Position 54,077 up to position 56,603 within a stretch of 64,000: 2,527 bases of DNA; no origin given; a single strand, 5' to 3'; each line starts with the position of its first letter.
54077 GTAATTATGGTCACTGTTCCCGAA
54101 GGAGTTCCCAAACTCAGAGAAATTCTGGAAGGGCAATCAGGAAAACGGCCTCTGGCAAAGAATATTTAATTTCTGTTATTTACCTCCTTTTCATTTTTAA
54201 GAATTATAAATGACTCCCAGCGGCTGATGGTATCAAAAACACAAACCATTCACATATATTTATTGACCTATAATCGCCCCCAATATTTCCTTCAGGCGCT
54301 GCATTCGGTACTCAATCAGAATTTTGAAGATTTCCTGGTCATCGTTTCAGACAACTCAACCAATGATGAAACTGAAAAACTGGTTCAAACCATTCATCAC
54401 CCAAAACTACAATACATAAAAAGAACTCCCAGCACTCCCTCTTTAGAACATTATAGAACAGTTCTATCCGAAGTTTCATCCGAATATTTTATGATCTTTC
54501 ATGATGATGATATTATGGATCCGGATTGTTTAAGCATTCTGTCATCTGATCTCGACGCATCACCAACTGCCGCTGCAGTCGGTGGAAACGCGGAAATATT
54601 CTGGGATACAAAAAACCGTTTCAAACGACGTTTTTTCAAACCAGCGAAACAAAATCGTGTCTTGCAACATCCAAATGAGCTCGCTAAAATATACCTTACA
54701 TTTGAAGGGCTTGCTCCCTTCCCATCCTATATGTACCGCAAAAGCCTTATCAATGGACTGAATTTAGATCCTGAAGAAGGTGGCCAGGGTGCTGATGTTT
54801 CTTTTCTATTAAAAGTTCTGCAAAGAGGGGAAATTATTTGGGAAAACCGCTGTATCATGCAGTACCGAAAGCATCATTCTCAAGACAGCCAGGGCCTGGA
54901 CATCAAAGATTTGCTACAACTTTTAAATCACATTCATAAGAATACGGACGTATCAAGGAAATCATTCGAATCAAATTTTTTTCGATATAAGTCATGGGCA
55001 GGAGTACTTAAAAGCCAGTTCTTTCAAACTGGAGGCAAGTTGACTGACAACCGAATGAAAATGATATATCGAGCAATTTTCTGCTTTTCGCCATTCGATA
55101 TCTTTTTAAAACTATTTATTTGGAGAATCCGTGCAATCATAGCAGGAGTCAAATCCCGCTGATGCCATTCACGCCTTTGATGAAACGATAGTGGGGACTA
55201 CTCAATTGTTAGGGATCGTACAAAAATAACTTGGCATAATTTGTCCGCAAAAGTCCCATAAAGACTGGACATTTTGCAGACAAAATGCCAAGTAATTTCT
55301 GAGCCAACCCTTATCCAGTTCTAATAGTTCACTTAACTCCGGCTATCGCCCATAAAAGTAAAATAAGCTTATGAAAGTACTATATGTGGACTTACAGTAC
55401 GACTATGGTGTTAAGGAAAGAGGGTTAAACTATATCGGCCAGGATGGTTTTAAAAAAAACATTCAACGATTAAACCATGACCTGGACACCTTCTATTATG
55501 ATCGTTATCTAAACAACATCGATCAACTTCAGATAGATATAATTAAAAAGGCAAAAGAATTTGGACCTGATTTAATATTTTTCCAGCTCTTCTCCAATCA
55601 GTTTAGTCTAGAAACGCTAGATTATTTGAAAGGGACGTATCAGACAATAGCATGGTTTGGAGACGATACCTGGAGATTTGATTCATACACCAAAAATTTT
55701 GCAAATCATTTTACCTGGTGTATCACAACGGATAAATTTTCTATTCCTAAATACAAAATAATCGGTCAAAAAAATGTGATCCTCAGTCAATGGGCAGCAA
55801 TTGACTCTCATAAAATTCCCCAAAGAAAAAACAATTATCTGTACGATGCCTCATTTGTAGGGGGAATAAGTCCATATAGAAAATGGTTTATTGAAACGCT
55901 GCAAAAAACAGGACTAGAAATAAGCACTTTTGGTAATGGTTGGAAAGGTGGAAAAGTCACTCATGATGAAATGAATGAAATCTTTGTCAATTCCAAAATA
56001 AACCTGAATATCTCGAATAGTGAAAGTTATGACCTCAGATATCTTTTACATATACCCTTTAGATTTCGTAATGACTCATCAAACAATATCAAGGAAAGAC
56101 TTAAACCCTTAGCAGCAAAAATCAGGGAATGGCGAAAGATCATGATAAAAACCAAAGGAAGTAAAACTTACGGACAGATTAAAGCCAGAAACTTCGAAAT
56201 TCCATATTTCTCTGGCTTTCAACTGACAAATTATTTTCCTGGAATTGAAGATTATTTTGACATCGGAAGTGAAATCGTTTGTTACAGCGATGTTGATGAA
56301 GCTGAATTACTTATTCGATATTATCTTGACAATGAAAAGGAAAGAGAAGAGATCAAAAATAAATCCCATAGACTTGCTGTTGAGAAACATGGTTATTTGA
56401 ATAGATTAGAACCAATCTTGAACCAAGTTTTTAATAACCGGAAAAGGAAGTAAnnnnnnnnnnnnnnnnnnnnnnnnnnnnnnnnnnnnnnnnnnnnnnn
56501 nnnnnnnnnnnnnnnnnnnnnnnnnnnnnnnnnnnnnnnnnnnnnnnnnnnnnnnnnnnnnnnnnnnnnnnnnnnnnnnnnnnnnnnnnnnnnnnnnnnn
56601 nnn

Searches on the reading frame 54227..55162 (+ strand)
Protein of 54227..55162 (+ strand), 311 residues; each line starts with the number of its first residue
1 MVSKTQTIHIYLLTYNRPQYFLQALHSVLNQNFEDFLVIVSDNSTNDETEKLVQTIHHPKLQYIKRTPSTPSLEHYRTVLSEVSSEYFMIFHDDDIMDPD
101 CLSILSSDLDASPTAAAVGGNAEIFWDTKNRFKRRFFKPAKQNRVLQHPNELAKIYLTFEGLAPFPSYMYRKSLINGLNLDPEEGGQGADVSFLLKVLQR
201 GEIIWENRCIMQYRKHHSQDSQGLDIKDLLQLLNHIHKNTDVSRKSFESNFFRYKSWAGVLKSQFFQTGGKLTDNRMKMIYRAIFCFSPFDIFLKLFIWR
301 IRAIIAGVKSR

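Call 28: search_protein_families(library=pfam, proteins=[window:54227-55162:+])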
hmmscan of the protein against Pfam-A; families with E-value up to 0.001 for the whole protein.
window:54227-55162:+ (311 aa): 2 families
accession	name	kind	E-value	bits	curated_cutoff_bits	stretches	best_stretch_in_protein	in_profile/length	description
PF00535.33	Glycos_transf_2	-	1.1e-18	68.1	23.3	1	13-147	5-137/168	Glycosyl transferase family 2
PF13641.12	Glyco_tranf_2_3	-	4.6e-06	27.2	27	1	14-128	9-127/230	Glycosyltransferase like family 2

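Call 29: find_encoding_contigs(protein=window:54227-55162:+, flank=10000, max_places=10)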
Protein window:54227-55162:+ (311 aa): 23 contigs read that carry it; 8 places shown.
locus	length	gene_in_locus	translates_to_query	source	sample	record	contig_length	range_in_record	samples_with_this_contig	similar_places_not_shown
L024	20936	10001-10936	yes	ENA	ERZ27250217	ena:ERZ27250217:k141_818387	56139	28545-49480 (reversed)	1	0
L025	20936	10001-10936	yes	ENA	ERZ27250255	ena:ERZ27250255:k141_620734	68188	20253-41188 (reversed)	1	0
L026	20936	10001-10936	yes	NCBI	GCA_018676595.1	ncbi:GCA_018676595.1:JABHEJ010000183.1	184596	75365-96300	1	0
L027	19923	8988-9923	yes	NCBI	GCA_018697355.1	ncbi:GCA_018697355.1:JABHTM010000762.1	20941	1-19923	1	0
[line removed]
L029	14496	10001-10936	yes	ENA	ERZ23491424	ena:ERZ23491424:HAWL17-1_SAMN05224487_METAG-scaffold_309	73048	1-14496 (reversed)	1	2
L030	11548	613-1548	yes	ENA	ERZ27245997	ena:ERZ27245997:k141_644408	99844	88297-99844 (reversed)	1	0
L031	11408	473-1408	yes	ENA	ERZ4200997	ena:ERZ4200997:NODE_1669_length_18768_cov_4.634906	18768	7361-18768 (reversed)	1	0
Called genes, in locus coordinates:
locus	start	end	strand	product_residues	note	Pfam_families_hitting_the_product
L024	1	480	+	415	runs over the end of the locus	PF00440:TetR_N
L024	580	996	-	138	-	PF01850:PIN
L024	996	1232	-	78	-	PF04014:MazE_antitoxin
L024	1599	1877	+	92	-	-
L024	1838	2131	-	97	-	PF08803:ydhR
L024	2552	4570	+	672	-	PF00512:HisKA, PF02518:HATPase_c, PF00072:Response_reg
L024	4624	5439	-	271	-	PF02535:Zip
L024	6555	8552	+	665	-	PF14520:HHH_5 (faint), PF22745:Nlig-Ia, PF01653:DNA_ligase_aden, PF03120:OB_DNA_ligase, PF03119:DNA_ligase_ZBD (weak), PF12826:HHH_2, PF00533:BRCT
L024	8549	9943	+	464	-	PF01488:Shikimate_DH (faint), PF02254:TrkA_N, PF13241:NAD_binding_7 (faint), PF02080:TrkA_C (weak), PF02254:TrkA_N, PF02080:TrkA_C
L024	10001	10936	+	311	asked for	PF00535:Glycos_transf_2, PF13641:Glyco_tranf_2_3 (weak)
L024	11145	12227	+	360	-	PF13524:Glyco_trans_1_2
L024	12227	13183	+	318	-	PF01370:Epimerase, PF04321:RmlD_sub_bind, PF16363:GDP_Man_Dehyd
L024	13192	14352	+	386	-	PF01041:DegT_DnrJ_EryC1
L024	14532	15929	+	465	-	PF02310:B12-binding, PF04055:Radical_SAM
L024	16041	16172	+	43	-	-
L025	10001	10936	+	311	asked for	PF00535:Glycos_transf_2, PF13641:Glyco_tranf_2_3 (weak)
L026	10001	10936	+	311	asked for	PF00535:Glycos_transf_2, PF13641:Glyco_tranf_2_3 (weak)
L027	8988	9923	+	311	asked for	PF00535:Glycos_transf_2, PF13641:Glyco_tranf_2_3 (weak)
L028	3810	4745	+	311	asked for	PF00535:Glycos_transf_2, PF13641:Glyco_tranf_2_3 (weak)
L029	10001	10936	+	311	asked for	PF00535:Glycos_transf_2, PF13641:Glyco_tranf_2_3 (weak)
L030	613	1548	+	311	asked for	PF00535:Glycos_transf_2, PF13641:Glyco_tranf_2_3 (weak)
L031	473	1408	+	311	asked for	PF00535:Glycos_transf_2, PF13641:Glyco_tranf_2_3 (weak)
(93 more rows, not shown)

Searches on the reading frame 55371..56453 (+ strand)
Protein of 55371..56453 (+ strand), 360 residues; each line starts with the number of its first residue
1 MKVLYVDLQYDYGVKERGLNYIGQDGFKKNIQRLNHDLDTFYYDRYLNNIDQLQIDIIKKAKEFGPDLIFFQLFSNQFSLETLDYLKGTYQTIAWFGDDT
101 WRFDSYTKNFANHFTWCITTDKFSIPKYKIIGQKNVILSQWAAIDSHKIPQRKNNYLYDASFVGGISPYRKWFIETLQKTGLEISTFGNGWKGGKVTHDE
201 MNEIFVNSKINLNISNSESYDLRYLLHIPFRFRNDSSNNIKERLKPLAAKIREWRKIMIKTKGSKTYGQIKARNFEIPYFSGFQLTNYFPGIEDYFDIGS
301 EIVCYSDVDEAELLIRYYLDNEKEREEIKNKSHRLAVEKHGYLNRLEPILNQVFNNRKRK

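Call 28: search_protein_families(library=pfam, proteins=[window:55371-56453:+])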
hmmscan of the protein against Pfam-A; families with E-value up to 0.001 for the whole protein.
window:55371-56453:+ (360 aa): 1 family
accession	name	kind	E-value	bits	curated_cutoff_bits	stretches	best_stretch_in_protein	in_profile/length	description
PF13524.12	Glyco_trans_1_2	-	5.5e-22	78.7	25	2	266-350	59-143/144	Glycosyl transferase-like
